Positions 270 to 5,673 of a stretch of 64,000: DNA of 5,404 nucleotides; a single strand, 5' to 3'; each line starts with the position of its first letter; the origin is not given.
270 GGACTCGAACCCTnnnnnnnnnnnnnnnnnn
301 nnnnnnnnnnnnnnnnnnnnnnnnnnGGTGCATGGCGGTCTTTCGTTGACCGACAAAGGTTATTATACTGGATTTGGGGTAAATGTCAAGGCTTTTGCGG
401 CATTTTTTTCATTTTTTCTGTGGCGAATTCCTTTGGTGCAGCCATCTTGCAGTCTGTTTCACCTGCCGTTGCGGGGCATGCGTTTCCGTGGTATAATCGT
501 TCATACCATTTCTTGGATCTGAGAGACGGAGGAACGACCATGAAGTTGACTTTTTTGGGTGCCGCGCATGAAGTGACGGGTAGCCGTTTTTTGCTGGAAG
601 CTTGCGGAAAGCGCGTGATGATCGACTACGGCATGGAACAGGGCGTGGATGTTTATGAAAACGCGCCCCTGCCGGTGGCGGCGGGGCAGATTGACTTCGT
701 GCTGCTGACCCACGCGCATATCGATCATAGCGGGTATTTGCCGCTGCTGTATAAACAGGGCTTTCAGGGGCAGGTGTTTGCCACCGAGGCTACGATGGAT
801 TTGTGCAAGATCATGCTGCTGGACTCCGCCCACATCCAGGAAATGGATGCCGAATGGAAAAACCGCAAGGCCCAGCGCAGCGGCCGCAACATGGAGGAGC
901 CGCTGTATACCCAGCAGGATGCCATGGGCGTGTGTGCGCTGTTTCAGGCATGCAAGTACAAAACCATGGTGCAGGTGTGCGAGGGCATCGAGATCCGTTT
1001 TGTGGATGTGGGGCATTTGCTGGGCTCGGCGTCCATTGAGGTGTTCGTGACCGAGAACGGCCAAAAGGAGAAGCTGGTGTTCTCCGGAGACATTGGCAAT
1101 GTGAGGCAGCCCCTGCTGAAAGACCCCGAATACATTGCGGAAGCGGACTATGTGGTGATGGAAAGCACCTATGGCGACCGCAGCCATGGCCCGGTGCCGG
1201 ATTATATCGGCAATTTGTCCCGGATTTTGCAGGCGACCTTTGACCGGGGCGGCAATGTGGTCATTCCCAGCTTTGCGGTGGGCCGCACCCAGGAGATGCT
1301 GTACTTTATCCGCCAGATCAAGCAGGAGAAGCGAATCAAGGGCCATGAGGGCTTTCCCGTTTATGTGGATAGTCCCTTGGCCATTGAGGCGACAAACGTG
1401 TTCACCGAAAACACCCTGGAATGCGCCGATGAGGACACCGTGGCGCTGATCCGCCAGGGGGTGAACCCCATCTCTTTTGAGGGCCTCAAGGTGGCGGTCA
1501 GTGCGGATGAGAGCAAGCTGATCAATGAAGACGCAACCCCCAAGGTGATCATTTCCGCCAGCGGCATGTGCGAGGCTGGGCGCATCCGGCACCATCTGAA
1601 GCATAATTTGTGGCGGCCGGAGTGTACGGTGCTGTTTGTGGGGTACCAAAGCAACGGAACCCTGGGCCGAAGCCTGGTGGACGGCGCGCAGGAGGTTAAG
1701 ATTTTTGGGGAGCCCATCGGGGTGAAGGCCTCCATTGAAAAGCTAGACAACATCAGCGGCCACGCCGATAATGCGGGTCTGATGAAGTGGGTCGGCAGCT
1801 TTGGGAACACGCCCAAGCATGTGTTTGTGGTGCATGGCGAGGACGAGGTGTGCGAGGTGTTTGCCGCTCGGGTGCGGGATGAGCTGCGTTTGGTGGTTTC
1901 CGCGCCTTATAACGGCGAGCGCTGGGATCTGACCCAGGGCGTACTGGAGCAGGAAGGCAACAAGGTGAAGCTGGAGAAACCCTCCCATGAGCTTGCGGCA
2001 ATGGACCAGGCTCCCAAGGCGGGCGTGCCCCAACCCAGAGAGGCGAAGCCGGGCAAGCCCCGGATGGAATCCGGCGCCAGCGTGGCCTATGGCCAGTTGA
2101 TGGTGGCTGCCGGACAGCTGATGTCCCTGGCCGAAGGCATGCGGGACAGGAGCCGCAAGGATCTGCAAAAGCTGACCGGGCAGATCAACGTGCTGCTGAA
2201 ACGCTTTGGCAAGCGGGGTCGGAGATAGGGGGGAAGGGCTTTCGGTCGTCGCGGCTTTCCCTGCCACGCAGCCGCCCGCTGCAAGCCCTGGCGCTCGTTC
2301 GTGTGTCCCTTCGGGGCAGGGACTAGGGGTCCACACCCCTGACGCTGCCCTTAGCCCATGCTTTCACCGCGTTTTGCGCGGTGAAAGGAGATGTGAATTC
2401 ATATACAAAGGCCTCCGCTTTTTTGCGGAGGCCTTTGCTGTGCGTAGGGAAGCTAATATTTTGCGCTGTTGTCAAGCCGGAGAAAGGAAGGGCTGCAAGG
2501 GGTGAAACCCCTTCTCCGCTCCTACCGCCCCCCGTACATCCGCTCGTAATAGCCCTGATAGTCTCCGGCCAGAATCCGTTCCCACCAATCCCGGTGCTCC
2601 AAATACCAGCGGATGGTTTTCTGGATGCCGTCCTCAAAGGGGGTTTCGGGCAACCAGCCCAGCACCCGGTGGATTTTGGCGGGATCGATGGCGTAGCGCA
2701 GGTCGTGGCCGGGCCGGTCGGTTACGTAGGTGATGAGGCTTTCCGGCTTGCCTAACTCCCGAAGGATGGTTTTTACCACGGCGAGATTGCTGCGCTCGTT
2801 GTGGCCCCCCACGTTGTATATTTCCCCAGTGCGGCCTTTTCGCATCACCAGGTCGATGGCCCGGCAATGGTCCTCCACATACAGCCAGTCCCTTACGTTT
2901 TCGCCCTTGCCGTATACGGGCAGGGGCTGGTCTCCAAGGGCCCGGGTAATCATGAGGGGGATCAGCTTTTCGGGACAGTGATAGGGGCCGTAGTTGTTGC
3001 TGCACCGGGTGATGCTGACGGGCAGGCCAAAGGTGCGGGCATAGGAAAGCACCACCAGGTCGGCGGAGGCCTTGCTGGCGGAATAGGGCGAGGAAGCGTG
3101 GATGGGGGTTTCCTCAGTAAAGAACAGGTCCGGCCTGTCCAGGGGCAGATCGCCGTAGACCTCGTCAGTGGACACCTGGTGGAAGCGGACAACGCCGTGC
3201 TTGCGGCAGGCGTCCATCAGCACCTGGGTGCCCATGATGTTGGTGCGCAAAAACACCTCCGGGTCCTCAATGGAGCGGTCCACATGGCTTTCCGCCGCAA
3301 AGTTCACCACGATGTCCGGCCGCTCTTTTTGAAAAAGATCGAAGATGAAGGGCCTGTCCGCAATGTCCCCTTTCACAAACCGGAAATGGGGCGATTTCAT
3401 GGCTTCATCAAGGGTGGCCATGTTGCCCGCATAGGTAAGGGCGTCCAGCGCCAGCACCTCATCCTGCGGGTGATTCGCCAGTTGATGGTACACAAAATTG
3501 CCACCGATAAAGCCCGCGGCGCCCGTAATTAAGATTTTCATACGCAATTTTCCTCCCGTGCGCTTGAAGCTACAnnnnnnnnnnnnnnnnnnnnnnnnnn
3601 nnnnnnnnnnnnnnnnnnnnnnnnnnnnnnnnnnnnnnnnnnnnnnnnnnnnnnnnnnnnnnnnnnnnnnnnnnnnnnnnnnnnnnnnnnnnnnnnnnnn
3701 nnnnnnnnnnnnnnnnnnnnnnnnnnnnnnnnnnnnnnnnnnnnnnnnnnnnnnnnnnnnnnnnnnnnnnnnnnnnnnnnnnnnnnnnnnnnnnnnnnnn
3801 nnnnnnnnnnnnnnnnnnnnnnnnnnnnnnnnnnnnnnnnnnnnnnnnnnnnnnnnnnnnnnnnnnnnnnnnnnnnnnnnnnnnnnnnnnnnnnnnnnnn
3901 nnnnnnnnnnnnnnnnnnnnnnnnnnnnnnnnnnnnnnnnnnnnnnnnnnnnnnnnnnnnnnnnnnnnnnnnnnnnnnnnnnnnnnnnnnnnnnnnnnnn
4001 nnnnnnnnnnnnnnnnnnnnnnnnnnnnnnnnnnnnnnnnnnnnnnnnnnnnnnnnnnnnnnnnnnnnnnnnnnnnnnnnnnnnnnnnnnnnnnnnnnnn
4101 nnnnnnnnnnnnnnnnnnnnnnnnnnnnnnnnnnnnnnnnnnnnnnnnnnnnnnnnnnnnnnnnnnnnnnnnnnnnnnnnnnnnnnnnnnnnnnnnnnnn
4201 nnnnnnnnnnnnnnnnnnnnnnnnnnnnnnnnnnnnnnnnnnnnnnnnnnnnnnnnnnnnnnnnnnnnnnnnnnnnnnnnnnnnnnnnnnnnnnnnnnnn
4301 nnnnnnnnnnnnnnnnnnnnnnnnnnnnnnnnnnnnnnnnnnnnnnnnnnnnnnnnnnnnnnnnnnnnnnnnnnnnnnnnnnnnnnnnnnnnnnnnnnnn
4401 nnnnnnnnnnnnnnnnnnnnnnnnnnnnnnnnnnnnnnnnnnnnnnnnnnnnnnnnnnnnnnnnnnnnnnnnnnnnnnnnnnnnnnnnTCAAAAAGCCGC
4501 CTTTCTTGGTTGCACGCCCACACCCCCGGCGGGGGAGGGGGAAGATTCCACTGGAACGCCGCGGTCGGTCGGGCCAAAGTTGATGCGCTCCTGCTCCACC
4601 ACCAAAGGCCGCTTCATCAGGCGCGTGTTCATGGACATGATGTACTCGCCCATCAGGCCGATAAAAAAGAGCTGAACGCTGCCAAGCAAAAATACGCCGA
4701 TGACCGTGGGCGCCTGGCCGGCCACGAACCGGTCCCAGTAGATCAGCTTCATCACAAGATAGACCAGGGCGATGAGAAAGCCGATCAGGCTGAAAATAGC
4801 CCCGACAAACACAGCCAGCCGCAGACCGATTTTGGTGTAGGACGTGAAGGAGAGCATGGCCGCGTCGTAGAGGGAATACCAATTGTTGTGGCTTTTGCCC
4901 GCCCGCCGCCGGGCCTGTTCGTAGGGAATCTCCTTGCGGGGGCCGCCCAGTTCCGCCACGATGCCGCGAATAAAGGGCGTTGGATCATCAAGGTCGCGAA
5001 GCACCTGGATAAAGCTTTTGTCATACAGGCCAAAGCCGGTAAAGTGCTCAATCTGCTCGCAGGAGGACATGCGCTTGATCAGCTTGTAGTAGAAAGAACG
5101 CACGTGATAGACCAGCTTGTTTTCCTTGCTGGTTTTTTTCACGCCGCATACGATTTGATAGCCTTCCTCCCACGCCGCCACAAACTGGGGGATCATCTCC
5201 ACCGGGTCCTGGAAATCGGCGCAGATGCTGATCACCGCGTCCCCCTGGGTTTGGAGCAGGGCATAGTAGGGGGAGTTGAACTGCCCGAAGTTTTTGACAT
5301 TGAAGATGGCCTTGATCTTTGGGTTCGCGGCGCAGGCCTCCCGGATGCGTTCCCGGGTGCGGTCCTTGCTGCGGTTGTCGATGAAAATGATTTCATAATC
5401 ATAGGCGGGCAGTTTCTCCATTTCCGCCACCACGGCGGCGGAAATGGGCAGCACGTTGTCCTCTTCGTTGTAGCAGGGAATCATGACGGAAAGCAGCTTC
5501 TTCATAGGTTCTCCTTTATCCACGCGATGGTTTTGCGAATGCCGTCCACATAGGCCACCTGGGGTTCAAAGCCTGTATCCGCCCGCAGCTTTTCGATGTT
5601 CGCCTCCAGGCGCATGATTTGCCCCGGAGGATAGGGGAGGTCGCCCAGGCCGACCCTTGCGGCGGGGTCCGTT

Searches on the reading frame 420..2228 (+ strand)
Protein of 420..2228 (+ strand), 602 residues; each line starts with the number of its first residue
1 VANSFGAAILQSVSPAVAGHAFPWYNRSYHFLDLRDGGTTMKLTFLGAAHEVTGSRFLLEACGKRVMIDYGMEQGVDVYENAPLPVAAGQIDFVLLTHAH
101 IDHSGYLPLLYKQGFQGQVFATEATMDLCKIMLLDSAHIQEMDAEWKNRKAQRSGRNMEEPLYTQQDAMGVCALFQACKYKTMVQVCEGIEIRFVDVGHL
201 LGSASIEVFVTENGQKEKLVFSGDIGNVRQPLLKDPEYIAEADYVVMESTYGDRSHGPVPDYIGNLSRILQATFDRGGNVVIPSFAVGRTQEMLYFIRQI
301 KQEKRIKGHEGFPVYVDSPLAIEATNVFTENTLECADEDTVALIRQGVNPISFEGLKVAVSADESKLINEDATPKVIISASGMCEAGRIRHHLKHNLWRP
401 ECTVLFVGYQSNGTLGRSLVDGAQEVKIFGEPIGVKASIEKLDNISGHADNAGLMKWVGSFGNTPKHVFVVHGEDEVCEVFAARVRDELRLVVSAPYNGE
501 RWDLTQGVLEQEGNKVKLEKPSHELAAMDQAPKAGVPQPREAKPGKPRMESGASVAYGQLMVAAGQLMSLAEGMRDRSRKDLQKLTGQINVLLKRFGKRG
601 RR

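Call 19: search_protein_families(library=pfam, proteins=[window:420-2228:+], max_evalue=0.00001)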
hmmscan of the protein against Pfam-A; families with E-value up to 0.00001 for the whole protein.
window:420-2228:+ (602 aa): 5 families
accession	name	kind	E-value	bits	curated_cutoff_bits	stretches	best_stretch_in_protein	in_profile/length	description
PF10996.14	Beta-Casp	-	4.4e-41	140.6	27.7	1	290-419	1-120/120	Beta-Casp domain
PF07521.17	RMMBL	-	3.5e-15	56.2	21.6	1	433-493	2-60/63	Zn-dependent metallo-hydrolase RNA specificity domain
PF16661.11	Lactamase_B_6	-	1.6e-09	37.9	27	1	59-233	2-170/193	Metallo-beta-lactamase superfamily domain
PF00753.33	Lactamase_B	-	1.3e-07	32.2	22.7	1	57-113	9-66/196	Metallo-beta-lactamase superfamily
PF12706.13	Lactamase_B_2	-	5e-07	29.9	27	0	83-127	21-68/200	Beta-lactamase superfamily domain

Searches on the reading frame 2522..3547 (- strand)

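Call 19: search_protein_families(library=pfam, proteins=[window:2522-3547:-], max_evalue=0.00001)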
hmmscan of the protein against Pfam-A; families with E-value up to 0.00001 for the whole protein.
window:2522-3547:- (341 aa): 6 families
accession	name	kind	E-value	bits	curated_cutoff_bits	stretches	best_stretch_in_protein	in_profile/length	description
PF16363.11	GDP_Man_Dehyd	-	6.9e-85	285.9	27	1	6-311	1-332/332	GDP-mannose 4,6 dehydratase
PF01370.27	Epimerase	-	6.5e-69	232.4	20.9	1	5-247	1-240/240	NAD dependent epimerase/dehydratase family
PF01073.25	3Beta_HSD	-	6.4e-17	61.9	22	1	6-230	1-224/280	3-beta hydroxysteroid dehydrogenase/isomerase family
PF02719.21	Polysacc_synt_2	-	2.3e-15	57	20.2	1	5-129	1-130/293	Polysaccharide biosynthesis protein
PF04321.23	RmlD_sub_bind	-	1.4e-14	54.3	27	1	3-272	1-238/287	RmlD substrate binding domain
PF07993.18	NAD_binding_4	-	2.8e-12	46.8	20.1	1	7-184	1-206/258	Male sterility protein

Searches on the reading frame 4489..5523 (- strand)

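Call 87: search_protein_families(library=pfam, proteins=[window:4489-5523:-], max_evalue=0.000001)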
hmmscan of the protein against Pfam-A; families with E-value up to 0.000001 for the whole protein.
window:4489-5523:- (344 aa): 1 family
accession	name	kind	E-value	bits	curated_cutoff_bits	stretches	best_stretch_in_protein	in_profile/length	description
PF00535.33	Glycos_transf_2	-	1.1e-22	81.2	23.3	1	12-156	1-148/168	Glycosyl transferase family 2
